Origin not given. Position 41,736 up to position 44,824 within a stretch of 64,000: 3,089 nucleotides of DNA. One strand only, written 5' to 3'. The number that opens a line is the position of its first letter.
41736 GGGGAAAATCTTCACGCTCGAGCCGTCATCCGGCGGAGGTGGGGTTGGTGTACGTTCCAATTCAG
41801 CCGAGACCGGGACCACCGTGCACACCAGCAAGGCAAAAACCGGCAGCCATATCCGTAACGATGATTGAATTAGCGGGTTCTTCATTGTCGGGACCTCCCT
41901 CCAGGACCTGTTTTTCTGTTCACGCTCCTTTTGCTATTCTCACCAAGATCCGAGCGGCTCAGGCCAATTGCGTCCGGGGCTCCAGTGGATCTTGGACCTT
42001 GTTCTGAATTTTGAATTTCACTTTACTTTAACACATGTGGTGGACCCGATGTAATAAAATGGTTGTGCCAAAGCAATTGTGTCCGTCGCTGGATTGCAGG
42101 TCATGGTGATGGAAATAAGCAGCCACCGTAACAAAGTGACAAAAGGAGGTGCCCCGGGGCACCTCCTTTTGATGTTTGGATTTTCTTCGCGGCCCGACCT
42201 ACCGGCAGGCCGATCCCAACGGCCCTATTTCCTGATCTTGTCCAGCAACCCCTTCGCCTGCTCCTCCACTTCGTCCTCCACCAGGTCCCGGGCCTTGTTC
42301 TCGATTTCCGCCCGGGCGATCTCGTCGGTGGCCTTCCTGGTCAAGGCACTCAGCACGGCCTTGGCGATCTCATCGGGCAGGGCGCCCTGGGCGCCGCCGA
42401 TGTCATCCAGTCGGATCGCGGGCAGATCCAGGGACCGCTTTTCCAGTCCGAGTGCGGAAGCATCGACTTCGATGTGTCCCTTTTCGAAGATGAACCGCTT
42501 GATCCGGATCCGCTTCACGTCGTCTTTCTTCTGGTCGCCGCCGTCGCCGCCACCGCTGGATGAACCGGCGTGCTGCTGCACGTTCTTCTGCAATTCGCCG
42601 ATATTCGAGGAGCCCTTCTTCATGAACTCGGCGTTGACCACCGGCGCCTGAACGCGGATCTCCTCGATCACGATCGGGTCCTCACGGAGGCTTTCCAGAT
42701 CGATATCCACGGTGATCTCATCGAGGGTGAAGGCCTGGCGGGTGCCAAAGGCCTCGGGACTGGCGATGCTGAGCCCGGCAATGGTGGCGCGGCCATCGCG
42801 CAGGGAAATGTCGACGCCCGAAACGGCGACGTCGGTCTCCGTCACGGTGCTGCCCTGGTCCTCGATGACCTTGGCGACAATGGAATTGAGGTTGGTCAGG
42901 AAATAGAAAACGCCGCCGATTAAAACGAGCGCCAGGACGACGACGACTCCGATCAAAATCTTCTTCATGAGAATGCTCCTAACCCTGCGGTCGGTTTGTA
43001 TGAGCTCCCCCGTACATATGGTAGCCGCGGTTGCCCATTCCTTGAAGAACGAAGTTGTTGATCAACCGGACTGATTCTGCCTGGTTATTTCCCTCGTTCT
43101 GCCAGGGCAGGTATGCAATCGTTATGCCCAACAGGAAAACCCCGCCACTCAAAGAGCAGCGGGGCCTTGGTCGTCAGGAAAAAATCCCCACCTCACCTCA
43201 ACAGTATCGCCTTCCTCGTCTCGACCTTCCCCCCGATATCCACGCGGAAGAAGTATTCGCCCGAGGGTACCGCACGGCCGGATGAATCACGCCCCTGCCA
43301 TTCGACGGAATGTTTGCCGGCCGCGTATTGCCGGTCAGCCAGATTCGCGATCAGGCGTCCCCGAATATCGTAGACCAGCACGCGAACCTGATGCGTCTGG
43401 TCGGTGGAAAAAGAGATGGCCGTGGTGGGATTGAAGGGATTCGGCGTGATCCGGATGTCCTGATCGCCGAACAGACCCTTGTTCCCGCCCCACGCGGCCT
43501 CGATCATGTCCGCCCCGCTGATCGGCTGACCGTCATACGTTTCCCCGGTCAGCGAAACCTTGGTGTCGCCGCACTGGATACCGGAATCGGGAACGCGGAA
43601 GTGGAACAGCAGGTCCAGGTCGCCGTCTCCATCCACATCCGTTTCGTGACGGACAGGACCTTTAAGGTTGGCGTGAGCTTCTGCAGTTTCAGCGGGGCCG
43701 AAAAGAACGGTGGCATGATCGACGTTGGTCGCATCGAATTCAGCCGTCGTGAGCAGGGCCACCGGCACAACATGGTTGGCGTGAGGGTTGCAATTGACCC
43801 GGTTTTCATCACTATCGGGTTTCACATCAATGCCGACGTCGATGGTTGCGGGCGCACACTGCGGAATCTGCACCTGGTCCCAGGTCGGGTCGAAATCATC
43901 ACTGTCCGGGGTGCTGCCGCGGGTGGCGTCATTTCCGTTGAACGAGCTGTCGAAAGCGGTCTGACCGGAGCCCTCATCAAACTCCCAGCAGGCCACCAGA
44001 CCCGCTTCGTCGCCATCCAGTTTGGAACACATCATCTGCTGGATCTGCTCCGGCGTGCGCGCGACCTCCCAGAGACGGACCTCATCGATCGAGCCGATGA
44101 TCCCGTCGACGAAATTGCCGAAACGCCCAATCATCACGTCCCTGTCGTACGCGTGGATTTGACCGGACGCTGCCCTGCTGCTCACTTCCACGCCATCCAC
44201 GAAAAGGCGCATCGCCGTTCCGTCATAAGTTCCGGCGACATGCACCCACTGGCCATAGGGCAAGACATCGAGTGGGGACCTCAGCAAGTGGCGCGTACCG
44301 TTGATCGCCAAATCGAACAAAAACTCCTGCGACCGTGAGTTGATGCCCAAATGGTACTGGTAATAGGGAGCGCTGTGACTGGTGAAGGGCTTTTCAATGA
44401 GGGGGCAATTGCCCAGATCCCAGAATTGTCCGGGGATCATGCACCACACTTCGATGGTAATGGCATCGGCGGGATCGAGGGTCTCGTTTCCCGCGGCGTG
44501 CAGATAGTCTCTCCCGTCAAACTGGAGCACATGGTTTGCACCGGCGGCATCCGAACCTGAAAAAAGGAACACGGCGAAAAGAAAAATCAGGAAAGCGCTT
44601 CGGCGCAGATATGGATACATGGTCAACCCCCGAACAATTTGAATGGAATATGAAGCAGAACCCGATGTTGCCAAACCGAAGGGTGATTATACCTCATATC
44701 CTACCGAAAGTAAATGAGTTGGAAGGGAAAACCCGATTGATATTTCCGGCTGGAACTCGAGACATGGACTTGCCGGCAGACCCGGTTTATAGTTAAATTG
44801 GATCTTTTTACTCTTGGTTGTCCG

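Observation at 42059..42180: Paired ~125-nt conserved intergenic elements ending in GC hairpin plus U-tract: candidate small RNA family (copy 1)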

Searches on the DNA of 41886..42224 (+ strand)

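Call 23: search_rna_families(source=window, start=41886, end=42224, threshold=evalue, max_evalue=10)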
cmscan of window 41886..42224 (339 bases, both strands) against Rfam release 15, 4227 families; matches with E-value up to 10: 10.
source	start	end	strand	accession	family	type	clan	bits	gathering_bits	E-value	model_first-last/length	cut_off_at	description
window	42129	42181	-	RF02907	patAB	Cis-reg; leader;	-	24.2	92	0.078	1-57/57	no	patAB leader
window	42133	42190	-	RF02066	STnc320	Gene; sRNA;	-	19.2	50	0.29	1-55/55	no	Salmonella enterica sRNA STnc320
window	42102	42173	+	RF01281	snoR35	Gene; snRNA; snoRNA; CD-box;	CL00053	17.3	40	0.23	1-81/81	no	Small nucleolar RNA snoR35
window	42141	42170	-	RF03379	mir-4667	Gene; miRNA;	-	15.4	68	5.2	1-93/93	no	mir-4667 microRNA precursor family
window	42139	42170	-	RF02847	Ref64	Gene; sRNA;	-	14.1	44.3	8.6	1-69/69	no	Enterococcus sRNA 64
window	42139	42167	+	RF02985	ftsZ-DE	Gene; sRNA;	-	12.1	72.2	8.9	27-67/69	no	ftsZ-DE RNA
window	41886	41953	-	RF02932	Betaproteobacteria-1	Gene; sRNA;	-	11.1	49.4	8.9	1-69/120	3'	Betaproteobacteria-1 RNA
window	42164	42189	-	RF01933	bxd_5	Gene; lncRNA;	-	10.4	50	5.2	33-57/57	no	Bithoraxoid conserved region 5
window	42144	42168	-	RF01867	CC2171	Gene; sRNA;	-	10.1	75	6.8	131-159/159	no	caulobacter sRNA CC2171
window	42138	42171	+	RF00166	PrrB_RsmZ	Gene; sRNA;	CL00106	9.1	44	9.4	97-132/133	no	PrrB/RsmZ RNA family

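Call 35: search_dna_similar(query=window:42040-42185:+, collection=plasmids, mode=distant, max_evalue=0.01)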
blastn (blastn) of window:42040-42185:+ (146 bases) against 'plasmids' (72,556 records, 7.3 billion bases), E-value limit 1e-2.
No match.

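Call 36: search_dna_similar(query=window:42040-42185:+, collection=phages, mode=distant, max_evalue=0.01)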
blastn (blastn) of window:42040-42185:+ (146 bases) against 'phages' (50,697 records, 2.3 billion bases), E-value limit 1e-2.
No match.

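Call 48: build_rna_model(alignment_id=A3)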
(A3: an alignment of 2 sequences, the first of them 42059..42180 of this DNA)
Model R1 built from alignment A3 (2 sequences, 124 columns); structure: RNAalifold consensus.
model positions 124; base pairs 33; branch points 1; effective number of sequences 0.96; information 0.591 bits per position. Calibrated on 0.2 Mb of random sequence (short: E-values are rough).
structure used (alignment columns):
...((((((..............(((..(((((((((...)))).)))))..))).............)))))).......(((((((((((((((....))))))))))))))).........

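Call 49: search_with_rna_model(model_id=R1, source=window, filters=off, max_evalue=10)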
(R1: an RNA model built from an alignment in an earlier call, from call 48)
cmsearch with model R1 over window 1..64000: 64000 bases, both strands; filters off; matches with E-value up to 10: 22.
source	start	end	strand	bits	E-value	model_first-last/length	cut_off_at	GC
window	58323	58446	+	146.6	1.7e-32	1-124/124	no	0.5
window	42059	42180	+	142.9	1.2e-31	1-124/124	no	0.51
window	58395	58482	-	37.2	7.4e-07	1-124/124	no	0.48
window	42131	42245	-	36.8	8.9e-07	1-124/124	no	0.57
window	33810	33837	+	21.8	0.003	85-112/124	no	0.57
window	33810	33837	-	21.8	0.003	85-112/124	no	0.57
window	26003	26032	-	18.4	0.019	84-113/124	no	0.7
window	26003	26032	+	16.5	0.051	84-113/124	no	0.7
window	49207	49277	+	14.7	0.14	1-124/124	no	0.66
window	49235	49268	-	13.5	0.26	82-115/124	no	0.85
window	55508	55583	+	9.9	1.8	1-124/124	no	0.53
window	6505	6591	-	9.8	1.9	1-124/124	no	0.49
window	16909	16983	-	9.3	2.5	1-124/124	no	0.61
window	49449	49556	+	9.1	2.8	1-124/124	no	0.62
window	59019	59046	+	8.8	3.3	85-112/124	no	0.82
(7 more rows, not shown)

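Call 50: search_with_rna_model(model_id=R1, sources=[L044, L045, L014], filters=off, max_evalue=10)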
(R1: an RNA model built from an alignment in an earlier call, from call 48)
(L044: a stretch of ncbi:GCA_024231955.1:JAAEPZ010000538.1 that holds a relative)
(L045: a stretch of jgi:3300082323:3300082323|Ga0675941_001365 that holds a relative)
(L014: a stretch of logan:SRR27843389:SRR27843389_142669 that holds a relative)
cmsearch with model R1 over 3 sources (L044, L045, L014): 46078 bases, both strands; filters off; matches with E-value up to 10: 15.
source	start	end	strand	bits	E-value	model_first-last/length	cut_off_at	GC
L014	2787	2814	+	27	0.00013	84-113/124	no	0.64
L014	2787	2814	-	27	0.00013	84-113/124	no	0.64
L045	7206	7326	+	12.6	0.3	1-124/124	no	0.55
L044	15328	15417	-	11.5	0.57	1-124/124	no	0.61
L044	995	1070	-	8.5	2.8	1-124/124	no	0.55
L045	11841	11924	+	8.4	2.9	1-124/124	no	0.58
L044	9310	9437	+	8.1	3.5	1-124/124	no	0.53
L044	14478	14571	-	7.8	4.1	1-124/124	no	0.67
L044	1930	2056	-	7.7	4.4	1-124/124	no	0.57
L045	13340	13429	-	7.5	4.9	1-124/124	no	0.46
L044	15898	15919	-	6.8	6.9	29-50/124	no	0.59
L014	2548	2619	-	6.8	6.9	1-124/124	no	0.69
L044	8765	8794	-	6.3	9.2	84-113/124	no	0.8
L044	15021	15118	-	6.3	9.3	1-124/124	no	0.58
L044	12391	12413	-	6.3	9.4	29-51/124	no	0.57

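Call 80: search_with_rna_model(model_id=R1, sources=[L046, L047], filters=off, max_evalue=10, show_alignments=2)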
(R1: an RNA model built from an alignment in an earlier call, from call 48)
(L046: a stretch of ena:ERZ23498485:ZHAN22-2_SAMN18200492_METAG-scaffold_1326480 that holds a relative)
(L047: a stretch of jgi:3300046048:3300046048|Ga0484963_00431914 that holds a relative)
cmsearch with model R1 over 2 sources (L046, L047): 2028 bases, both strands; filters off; matches with E-value up to 10: 9.
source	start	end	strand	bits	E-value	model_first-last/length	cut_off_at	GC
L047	155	185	+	3.8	1.6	84-113/124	no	0.84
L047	395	521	+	2.5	3.2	1-124/124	no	0.61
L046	392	409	-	2.2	3.8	31-48/124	no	0.61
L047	342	431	-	2.1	3.9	1-124/124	no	0.56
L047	1014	1035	+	1.9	4.5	86-111/124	no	0.82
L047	1014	1035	-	1.8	4.5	86-111/124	no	0.82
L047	155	185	-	1.8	4.5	84-113/124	no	0.84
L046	40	100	+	1.7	4.9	1-124/124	no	0.54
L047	752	865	-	0.5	9.5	1-124/124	no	0.68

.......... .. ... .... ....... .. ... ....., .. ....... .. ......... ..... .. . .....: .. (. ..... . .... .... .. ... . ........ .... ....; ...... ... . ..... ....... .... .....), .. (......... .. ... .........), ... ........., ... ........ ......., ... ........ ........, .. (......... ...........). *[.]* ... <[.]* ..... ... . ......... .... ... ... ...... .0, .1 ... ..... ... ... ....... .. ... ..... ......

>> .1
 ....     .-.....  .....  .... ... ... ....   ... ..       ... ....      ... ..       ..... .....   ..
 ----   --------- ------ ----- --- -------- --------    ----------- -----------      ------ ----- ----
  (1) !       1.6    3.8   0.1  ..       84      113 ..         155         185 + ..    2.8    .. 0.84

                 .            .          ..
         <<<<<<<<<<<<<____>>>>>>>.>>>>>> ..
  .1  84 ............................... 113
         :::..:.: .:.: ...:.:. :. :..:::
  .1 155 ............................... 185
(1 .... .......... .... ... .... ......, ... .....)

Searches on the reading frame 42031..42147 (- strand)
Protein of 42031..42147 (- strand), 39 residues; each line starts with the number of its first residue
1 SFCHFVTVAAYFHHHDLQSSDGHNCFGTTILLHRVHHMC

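Call 46: search_protein_representatives(alignment_id=A2)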
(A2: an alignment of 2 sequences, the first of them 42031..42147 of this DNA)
Query: 2 sequences, 40 profile positions. Proteins with E-value up to 0.001 (for the whole library): 1; up to 1e-10: 0; up to 1e-30: 0. The best 1 are listed.
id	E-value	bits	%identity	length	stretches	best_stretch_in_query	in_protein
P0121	4.8e-07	45.6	-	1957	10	17-32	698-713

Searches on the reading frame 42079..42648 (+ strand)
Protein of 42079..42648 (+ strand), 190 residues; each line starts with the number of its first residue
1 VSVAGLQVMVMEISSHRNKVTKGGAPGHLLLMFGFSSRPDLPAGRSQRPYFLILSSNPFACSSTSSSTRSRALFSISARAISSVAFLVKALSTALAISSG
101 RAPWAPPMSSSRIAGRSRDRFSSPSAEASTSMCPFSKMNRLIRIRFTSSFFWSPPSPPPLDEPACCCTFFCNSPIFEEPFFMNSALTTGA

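Call 37: list_cluster_members(proteins=[window:42031-42162:-, window:58292-58393:-, window:42031-42126:-, window:58343-58435:+, window:42035-42106:+, window:42079-42648:+, window:42021-42134:-, window:58368-58490:-, window:58367-58435:+, window:58351-58428:-])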
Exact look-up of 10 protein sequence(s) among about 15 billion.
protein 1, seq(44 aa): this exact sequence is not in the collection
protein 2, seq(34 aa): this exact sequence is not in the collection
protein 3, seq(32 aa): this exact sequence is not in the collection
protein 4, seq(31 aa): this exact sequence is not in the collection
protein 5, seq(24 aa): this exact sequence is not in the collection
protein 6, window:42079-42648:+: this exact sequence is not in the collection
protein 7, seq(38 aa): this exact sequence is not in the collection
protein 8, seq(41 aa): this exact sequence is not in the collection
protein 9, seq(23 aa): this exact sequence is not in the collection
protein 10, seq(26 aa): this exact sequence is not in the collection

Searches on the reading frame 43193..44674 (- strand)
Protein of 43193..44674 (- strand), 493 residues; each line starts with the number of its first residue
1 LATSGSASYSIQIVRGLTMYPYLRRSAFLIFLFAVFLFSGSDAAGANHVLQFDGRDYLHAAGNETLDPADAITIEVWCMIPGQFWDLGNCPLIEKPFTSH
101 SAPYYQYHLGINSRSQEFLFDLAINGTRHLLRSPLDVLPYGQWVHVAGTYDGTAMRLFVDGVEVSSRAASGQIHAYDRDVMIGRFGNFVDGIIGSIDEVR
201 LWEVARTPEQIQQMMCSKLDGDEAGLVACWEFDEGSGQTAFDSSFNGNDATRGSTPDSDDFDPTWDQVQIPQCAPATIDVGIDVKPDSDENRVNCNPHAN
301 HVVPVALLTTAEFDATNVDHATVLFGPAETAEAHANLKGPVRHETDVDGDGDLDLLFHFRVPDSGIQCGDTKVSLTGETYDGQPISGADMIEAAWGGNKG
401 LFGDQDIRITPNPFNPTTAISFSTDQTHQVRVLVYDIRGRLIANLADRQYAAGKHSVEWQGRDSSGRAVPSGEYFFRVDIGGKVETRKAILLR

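Call 16: search_protein_families(library=pfam, proteins=[window:43193-44674:-])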
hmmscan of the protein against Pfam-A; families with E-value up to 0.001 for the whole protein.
window:43193-44674:- (493 aa): 4 families
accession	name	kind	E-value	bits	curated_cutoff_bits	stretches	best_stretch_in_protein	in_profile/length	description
PF13385.13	Laminin_G_3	-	2.6e-22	80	27.6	1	54-212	3-151/151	Concanavalin A-like lectin/glucanases superfamily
PF13860.13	FlgD_ig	-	6.9e-10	39.2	27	1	417-478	9-73/79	FlgD Ig-like domain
PF18962.6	Por_Secre_tail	-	0.00012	22.8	27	1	411-490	3-74/75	Secretion system C-terminal sorting domain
PF13585.12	CHU_C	-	0.00035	21.1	27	1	409-488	7-81/86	CHU_C Type IX secretion signal domain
